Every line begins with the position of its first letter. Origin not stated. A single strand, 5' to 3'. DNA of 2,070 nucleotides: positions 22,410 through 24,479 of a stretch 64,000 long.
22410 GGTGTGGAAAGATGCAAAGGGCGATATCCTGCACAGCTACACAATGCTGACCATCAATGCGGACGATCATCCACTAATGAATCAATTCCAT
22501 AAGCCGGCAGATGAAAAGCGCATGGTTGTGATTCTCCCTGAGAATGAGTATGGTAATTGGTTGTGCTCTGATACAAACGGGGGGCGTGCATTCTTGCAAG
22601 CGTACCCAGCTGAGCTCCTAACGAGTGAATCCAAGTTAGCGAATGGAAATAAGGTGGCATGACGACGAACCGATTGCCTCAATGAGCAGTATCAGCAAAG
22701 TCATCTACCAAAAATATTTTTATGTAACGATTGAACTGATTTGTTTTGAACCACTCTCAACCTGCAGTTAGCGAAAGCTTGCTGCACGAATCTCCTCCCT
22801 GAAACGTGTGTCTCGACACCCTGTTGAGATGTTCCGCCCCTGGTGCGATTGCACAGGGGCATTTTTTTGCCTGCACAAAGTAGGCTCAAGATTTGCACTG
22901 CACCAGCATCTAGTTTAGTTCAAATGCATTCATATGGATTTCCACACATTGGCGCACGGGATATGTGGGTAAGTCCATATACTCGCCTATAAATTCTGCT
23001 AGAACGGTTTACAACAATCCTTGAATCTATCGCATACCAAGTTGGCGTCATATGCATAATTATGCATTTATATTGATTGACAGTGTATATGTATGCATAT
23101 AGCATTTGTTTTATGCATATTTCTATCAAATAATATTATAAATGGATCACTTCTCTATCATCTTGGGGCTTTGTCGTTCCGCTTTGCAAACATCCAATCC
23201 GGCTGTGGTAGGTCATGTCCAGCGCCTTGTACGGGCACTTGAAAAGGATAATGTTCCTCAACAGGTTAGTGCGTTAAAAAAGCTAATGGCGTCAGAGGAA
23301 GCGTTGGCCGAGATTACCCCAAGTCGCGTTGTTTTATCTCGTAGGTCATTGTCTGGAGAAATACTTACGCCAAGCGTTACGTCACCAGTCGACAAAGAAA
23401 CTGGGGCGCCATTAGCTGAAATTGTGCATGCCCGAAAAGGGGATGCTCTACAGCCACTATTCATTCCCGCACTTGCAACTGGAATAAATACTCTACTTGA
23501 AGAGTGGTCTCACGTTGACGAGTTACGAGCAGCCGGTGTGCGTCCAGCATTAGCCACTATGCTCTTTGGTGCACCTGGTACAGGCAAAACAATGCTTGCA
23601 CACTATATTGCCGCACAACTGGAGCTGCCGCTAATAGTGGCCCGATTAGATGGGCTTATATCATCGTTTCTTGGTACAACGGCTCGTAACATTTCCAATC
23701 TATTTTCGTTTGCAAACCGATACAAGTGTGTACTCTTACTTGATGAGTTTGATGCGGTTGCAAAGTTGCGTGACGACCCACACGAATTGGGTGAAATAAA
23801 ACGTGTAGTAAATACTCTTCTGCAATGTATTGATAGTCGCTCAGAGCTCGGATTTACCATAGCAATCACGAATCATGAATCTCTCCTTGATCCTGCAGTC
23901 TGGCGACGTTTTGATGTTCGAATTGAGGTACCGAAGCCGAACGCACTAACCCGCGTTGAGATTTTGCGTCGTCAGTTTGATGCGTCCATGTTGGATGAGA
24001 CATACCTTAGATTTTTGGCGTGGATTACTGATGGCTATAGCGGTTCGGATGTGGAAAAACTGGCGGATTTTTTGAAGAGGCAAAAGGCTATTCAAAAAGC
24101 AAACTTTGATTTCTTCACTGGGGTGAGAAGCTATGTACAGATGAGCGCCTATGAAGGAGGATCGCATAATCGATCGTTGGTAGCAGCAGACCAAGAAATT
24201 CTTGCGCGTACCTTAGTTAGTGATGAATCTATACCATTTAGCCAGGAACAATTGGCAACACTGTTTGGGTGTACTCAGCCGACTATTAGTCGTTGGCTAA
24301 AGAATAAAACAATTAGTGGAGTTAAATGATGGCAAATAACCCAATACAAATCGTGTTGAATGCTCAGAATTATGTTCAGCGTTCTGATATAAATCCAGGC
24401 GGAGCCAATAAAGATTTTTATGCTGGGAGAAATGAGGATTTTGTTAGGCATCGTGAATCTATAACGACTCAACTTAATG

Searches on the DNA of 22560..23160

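Call 8: search_rna_families(source=window, start=22560, end=23160, threshold=evalue, max_evalue=10, show_alignments=2)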
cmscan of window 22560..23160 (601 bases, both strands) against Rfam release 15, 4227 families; matches with E-value up to 10: 12.
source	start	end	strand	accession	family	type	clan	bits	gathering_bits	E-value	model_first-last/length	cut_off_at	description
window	22783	22868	+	RF02837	anti-hemB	Gene; sRNA;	-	36.7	49.5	5.9e-07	1-81/81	no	Burkholderia RNA 7 (anti-hemB)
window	23045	23118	+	RF04154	mir-1277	Gene; miRNA;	-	20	81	0.58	1-78/78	no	mir-1277 microRNA precursor family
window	22975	23054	-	RF01175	snoU83D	Gene; snRNA; snoRNA; CD-box;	-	19.5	55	0.53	1-81/81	no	Small nucleolar RNA U83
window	23050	23100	+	RF04176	mir-3149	Gene; miRNA;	-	16.9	100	3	1-83/83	no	mir-3149 microRNA precursor family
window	23048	23101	+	RF04217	mir-297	Gene; miRNA;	-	16.7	90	5.2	1-71/71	no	mir-297 microRNA precursor family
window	23052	23098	+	RF03633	mir-5882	Gene; miRNA;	-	16.4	95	5.5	1-77/77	no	mir-5882 microRNA precursor family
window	22791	22868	+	RF00021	Spot_42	Gene; sRNA;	-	15.5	80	2.8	1-115/115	no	Spot 42 RNA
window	22807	22868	+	RF02399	NsiR1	Gene; sRNA;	-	15.4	39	2.5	1-60/60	no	Nitrogen stress-induced RNA 1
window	23064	23097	-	RF00791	mir-357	Gene; miRNA;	-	15.2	49.4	3.9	20-53/72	no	mir-357 microRNA precursor family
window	22770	22909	-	RF02204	WT1-AS_2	Gene; lncRNA;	-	14.1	45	2.6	1-137/137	no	WT1 antisense RNA conserved region 2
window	22977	23022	-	RF03027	RT-6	Gene; sRNA;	-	12.8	46.7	5.7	27-70/75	no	RT-6 RNA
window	22836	22860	+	RF02611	BSR0653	Gene; sRNA;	-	8.1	627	6.7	606-629/642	no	Brucella sRNA 0653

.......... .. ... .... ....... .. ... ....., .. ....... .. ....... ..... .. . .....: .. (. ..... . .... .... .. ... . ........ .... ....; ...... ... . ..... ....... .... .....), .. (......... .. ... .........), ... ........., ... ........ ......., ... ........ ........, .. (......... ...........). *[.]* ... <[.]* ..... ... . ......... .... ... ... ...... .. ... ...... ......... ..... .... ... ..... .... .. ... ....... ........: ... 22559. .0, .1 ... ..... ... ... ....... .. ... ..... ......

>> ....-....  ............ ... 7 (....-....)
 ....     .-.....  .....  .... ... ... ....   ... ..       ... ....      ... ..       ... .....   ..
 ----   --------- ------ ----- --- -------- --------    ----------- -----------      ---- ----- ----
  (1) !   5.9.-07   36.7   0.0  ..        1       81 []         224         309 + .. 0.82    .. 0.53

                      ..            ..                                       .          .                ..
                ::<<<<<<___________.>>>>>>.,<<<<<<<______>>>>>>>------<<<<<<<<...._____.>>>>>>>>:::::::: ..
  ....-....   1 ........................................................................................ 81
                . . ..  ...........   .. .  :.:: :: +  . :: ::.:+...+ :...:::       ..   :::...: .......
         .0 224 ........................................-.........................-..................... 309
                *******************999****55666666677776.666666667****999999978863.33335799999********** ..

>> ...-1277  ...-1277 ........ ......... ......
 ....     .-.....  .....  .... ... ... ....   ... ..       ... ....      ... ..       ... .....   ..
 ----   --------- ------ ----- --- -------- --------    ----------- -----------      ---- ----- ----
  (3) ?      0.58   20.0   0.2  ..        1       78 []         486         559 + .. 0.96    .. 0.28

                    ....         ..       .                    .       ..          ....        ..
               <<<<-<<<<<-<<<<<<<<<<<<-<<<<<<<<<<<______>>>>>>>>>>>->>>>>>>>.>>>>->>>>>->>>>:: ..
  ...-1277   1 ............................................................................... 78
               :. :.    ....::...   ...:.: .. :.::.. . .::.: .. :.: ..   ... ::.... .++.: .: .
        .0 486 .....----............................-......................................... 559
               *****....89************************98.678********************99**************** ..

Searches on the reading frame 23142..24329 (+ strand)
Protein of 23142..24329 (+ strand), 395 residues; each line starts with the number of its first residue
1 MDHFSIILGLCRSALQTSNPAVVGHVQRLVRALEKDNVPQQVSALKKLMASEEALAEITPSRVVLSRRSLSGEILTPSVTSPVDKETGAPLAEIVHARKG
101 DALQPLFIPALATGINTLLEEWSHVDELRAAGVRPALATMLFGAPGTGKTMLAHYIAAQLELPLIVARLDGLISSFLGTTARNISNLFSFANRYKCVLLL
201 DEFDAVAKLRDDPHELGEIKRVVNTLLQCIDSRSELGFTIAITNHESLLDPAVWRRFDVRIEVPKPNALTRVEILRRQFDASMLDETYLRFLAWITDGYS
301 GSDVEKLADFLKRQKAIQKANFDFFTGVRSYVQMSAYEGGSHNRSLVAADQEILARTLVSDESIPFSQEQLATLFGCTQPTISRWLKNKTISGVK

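Call 15: search_protein_families(library=ncbifam, proteins=[window:23142-24329:+])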
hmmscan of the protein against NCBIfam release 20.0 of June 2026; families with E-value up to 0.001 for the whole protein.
window:23142-24329:+ (395 aa): 13 families
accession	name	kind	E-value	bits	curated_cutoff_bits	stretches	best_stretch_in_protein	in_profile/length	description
NF042959.1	IteA_antiphage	equivalog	2.6e-81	273.6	510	1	1-381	1-366/367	anti-phage ATPase IteA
NF003069.1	PRK03992.1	subfamily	1.1e-28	100.5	500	1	127-308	156-345/379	proteasome-activating nucleotidase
NF047747.1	PrtsmActNtasePan2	equivalog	4.6e-27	95.3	700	1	125-308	174-365/397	proteasome-activating nucleotidase Pan2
TIGR01242.2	TIGR01242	subfamily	4.2e-26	91.8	500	1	130-307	142-327/362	proteasome-activating nucleotidase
TIGR01243.1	CDC48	subfamily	8e-26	90.5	802.65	1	128-308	479-665/733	CDC48 family AAA ATPase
NF047748.1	PrtsmActNtasePan1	equivalog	1.2e-23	83.8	750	1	127-306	173-360/405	proteasome-activating nucleotidase Pan1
TIGR01241.2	FtsH_fam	equivalog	1.7e-22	80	600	1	139-307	198-374/598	ATP-dependent zinc metalloprotease FtsH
NF041006.2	cell_div_CdvC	equivalog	7e-20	71.2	650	1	140-307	138-314/370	cell division protein CdvC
NF008004.0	PRK10733.1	equivalog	3.9e-15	54.8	1008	1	138-308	187-365/644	ATP-dependent zinc metalloprotease FtsH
TIGR03689.1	pup_AAA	equivalog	7.7e-12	44.7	504.75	1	124-282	204-381/512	proteasome ATPase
NF003229.0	PRK04195.1-5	equivalog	4.1e-06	25.8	280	1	136-225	44-133/413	replication factor C large subunit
NF003226.0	PRK04195.1-1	equivalog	0.00036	19.6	588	0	131-212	35-116/405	replication factor C large subunit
TIGR03922.1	T7SS_EccA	equivalog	0.0009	17.9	466.65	0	139-242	315-423/557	type VII secretion AAA-ATPase EccA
